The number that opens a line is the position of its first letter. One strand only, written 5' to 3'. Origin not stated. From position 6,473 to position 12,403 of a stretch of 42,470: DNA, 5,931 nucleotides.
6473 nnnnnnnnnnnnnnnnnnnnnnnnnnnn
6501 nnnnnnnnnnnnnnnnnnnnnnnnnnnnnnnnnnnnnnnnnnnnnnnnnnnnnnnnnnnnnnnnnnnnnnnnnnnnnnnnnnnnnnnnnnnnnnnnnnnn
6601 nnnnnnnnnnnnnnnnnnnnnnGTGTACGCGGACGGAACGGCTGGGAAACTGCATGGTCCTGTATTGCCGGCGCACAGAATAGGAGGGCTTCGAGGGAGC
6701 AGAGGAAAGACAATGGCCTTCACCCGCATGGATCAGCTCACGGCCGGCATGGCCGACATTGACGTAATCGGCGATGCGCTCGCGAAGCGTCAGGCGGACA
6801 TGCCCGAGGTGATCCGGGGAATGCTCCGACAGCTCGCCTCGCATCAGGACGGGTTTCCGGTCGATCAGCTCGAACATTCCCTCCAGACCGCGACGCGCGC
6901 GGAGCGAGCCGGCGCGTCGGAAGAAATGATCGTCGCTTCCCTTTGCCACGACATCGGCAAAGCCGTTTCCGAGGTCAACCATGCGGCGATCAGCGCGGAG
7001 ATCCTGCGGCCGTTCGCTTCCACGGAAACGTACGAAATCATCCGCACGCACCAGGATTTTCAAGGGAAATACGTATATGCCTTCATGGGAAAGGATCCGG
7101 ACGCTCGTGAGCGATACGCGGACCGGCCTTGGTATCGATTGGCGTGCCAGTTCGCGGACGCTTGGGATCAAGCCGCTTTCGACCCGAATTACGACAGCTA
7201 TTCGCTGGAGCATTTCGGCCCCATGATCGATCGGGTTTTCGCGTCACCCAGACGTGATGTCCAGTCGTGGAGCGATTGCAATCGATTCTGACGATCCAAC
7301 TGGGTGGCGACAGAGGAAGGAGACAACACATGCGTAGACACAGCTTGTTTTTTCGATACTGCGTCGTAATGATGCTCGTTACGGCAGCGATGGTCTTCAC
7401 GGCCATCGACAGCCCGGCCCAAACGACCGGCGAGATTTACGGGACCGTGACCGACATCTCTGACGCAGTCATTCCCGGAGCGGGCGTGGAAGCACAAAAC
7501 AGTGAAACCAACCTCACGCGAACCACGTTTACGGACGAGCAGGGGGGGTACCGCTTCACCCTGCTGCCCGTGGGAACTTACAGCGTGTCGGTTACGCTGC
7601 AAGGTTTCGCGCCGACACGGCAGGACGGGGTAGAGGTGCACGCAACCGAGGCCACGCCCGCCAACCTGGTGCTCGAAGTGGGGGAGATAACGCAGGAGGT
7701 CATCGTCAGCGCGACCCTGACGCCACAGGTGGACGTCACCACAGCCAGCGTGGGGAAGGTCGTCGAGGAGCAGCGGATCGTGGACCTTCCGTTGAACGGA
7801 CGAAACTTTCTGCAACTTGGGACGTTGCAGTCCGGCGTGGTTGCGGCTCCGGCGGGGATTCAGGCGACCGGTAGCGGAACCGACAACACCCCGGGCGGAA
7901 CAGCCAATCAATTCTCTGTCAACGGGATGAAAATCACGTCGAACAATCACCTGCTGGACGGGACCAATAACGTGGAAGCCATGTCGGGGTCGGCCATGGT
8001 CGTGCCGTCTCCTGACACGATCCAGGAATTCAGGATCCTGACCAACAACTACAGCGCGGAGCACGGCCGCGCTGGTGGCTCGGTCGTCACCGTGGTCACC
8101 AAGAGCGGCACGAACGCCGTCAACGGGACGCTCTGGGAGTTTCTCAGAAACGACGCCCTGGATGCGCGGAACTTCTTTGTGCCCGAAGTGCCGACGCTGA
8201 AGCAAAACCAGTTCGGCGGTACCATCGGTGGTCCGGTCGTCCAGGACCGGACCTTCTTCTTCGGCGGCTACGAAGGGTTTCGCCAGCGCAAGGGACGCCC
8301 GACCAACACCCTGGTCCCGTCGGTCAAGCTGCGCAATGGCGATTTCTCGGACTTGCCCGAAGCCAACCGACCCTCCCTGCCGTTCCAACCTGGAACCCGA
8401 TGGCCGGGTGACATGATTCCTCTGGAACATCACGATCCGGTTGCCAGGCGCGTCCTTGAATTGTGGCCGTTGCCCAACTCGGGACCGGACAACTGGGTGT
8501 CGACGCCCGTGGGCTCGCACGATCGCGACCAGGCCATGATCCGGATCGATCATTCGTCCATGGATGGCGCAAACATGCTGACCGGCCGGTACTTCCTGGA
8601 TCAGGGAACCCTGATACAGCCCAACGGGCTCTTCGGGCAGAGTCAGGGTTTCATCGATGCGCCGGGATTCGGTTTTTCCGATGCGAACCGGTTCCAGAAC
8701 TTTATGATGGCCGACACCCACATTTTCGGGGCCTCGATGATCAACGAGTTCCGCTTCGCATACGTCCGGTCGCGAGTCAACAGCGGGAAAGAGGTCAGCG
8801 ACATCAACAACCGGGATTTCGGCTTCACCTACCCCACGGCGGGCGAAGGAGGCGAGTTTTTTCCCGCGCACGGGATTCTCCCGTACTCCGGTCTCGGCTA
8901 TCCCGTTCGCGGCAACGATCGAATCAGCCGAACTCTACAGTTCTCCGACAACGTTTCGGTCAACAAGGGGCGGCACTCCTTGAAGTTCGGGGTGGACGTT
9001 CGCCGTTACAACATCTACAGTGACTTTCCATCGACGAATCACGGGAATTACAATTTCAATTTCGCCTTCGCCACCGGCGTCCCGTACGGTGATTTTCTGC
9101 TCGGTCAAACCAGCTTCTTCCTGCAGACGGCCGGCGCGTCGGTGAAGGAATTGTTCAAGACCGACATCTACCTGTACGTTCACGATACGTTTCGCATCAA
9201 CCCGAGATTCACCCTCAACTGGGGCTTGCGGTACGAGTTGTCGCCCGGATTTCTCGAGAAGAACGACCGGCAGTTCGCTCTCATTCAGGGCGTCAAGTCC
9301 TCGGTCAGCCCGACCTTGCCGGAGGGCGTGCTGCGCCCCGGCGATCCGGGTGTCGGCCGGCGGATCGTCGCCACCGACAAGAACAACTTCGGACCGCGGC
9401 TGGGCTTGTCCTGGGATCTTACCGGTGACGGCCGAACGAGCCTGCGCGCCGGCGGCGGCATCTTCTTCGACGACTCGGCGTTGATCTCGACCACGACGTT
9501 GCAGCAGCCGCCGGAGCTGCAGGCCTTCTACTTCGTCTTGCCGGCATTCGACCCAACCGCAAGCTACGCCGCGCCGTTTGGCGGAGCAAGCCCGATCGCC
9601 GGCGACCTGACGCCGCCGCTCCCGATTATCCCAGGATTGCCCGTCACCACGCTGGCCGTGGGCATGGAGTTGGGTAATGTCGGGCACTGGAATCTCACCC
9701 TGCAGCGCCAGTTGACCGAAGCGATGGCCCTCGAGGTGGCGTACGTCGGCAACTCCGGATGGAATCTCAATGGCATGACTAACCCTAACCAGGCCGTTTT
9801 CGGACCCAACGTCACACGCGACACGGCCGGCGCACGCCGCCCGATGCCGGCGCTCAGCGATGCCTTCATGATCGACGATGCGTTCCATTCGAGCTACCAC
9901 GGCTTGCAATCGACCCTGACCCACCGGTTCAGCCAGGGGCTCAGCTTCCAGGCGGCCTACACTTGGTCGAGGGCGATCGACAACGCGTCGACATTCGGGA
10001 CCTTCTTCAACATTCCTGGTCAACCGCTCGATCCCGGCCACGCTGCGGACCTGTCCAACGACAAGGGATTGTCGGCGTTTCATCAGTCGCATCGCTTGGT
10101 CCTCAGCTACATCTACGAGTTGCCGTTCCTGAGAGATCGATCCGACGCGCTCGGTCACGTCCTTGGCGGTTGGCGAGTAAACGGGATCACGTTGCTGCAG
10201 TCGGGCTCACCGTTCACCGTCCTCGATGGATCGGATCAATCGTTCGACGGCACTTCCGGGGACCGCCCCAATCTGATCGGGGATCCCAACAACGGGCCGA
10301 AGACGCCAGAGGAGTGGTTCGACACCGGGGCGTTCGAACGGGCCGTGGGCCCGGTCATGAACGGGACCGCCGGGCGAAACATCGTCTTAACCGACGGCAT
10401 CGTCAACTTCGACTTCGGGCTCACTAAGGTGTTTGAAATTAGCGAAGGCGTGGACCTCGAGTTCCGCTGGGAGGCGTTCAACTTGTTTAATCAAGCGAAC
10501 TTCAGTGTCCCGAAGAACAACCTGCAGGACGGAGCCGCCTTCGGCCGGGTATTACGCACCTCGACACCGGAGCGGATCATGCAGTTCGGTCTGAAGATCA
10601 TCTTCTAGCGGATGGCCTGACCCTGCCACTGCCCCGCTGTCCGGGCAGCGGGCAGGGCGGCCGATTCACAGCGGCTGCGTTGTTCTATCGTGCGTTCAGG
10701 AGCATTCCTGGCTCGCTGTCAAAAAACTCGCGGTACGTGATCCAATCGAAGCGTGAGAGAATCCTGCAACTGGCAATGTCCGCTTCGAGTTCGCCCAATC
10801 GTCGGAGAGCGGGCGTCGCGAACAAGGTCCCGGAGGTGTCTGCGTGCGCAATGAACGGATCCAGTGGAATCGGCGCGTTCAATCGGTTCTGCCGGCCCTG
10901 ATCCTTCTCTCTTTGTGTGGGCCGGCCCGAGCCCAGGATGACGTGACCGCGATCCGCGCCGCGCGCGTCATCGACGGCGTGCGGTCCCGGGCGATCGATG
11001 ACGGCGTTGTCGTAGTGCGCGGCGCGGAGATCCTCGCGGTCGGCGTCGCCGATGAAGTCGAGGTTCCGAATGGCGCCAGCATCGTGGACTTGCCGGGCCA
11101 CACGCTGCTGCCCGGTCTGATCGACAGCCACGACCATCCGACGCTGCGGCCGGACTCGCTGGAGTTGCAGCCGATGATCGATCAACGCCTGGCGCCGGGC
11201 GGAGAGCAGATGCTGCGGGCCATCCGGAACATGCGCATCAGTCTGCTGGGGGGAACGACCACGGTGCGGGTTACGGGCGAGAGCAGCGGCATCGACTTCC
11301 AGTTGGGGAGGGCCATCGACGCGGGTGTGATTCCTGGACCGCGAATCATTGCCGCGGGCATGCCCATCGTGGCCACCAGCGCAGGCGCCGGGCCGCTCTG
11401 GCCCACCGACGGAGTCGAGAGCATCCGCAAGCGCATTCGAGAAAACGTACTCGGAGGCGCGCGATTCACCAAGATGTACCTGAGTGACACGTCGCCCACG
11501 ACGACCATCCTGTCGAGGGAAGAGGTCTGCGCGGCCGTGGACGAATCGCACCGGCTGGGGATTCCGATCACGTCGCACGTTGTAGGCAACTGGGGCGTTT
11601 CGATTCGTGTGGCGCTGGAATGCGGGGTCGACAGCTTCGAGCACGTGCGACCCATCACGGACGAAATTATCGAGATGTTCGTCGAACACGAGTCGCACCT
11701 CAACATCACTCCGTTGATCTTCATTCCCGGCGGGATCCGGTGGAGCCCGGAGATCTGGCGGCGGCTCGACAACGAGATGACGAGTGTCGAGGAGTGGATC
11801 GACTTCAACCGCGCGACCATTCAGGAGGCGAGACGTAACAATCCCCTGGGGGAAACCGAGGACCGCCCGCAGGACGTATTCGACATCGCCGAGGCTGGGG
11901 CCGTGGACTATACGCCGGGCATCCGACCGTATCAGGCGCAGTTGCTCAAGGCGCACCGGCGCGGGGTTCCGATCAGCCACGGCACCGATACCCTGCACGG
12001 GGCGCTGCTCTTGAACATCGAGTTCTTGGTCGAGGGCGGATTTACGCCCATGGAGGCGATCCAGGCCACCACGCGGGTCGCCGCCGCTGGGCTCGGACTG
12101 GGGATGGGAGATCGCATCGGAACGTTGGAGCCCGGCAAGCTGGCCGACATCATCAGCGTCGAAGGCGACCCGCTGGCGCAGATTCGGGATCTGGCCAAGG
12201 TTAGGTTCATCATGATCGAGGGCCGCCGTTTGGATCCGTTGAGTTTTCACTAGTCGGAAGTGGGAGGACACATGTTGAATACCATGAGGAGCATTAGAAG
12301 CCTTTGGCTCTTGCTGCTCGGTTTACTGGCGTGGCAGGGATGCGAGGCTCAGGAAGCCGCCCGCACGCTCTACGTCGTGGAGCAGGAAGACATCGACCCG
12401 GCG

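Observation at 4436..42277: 38-kb strictly co-directional 31-locus array headed by a specialised NusG paralog, with no conventional regulator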

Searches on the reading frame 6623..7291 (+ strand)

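Call 5: search_protein_families(library=pfam, proteins=[window:6623-7291:+])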
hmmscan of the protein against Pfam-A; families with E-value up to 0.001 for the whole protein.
window:6623-7291:+ (222 aa): 1 family
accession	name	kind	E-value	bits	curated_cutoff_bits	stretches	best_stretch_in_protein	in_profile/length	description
PF01966.28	HD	-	8.3e-09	36.2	22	1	83-158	2-93/116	HD domain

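Call 8: search_protein_families(library=ncbifam, max_evalue=0.01, proteins=[window:6623-7291:+])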
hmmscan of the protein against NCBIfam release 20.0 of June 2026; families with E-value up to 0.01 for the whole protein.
window:6623-7291:+ (222 aa): 6 families
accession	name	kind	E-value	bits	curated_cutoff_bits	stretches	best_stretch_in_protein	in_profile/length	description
TIGR03276.1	Phn-HD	hypoth_equivalog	7e-11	42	214.6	1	73-125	17-80/179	phosphonate degradation HD-domain oxygenase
NF049941.1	HyMthAminphonOxyTmpB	equivalog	4.6e-10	39.5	300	1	77-123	25-71/188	(R)-1-hydroxy-2-trimethylaminoethylphosphonate oxygenase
NF052439.1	HMPDioxPhnZ1GIM8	equivalog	2.2e-07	30.6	300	1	72-117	35-79/199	hydroxymethylphosphonate dioxygenase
NF045665.1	NTPtran_DVU1551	equivalog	0.00011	21.4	315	1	80-147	225-291/359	DVU_1551 family NTP transferase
TIGR00277.1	HDIG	domain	0.0006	19.6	27.6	1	83-143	6-81/84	HDIG domain-containing metalloprotein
TIGR03319.1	RNase_Y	equivalog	0.0012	17.5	454.35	1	104-155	357-413/514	ribonuclease Y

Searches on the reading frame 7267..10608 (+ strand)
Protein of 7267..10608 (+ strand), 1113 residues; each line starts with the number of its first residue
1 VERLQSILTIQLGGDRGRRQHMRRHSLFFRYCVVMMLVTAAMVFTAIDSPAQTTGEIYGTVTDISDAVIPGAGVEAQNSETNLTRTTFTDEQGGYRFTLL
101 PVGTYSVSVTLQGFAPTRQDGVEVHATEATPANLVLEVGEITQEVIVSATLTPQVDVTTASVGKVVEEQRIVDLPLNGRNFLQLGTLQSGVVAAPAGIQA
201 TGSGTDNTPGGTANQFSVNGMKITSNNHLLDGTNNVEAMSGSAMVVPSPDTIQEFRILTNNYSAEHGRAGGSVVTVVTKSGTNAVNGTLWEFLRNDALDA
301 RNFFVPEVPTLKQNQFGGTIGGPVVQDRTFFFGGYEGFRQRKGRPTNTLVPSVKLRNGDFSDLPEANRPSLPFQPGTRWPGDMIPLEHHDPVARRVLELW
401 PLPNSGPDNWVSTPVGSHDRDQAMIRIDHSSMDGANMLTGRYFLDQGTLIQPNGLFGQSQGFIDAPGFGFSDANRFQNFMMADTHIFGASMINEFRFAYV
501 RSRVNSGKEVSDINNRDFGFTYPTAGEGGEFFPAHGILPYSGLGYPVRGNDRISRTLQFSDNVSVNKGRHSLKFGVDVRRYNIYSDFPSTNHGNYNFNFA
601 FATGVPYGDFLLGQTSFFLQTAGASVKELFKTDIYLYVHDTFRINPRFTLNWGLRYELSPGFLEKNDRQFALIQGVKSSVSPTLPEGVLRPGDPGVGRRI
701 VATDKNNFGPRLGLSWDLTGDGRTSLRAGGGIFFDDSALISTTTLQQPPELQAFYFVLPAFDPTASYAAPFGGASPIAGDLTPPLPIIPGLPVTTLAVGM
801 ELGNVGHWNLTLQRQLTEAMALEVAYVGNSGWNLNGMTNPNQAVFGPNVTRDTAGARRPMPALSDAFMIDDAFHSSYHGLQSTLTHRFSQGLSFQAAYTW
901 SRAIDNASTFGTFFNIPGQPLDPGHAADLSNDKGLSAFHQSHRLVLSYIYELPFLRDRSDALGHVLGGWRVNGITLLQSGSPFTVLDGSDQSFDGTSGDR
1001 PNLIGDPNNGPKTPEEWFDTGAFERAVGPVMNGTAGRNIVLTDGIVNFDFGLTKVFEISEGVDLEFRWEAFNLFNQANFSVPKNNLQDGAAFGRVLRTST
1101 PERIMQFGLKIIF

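Call 5: search_protein_families(library=pfam, proteins=[window:7267-10608:+])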
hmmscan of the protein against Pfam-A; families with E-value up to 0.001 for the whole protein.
window:7267-10608:+ (1113 aa): 4 families
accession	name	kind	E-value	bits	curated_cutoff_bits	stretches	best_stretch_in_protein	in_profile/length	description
PF25183.1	OMP_b-brl_4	-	2.1e-213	711.7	30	1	277-1106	1-838/838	Outer membrane beta barrel domain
PF13620.12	CarboxypepD_reg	-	1.2e-20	74.1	32.3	1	57-137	2-82/82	Carboxypeptidase regulatory-like domain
PF17210.9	SdrD_B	-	9.4e-07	29.5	29.7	1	62-122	17-78/112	SdrD B-like domain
PF13715.12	CarbopepD_reg_2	-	2.5e-05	24.7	32.2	1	57-145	1-86/88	CarboxypepD_reg-like domain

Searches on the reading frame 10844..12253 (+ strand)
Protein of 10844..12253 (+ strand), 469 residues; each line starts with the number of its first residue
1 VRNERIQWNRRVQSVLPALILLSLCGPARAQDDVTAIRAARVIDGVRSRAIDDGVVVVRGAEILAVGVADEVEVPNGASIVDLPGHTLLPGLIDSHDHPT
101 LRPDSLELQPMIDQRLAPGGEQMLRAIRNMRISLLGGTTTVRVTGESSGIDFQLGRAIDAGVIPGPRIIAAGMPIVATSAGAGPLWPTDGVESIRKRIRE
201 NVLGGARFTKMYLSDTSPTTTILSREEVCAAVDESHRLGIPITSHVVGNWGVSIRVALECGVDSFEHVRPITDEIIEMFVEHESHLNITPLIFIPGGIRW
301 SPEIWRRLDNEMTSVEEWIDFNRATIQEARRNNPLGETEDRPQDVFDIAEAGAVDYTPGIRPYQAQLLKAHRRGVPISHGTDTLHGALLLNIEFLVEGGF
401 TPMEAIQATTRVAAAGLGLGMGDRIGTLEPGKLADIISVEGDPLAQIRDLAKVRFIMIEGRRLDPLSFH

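Call 5: search_protein_families(library=pfam, proteins=[window:10844-12253:+])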
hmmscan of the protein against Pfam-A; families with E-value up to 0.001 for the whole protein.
window:10844-12253:+ (469 aa): 2 families
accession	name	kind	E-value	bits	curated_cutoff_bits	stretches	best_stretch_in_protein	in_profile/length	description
PF01979.26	Amidohydro_1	-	3.7e-28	99.2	25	1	87-462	1-344/345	Amidohydrolase family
PF07969.17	Amidohydro_3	-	5e-08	33.3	29.7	0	399-445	406-450/472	Amidohydrolase family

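Call 68: search_protein_families(library=ncbifam, max_evalue=1e-10, proteins=[window:10844-12253:+])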
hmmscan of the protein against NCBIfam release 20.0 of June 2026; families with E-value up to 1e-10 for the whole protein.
window:10844-12253:+ (469 aa): 1 family
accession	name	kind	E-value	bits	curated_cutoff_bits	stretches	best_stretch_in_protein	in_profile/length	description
NF051886.1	XaaProDiPepCaul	equivalog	1.4e-60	205.4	500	2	37-287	2-263/398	Xaa-Pro dipeptidase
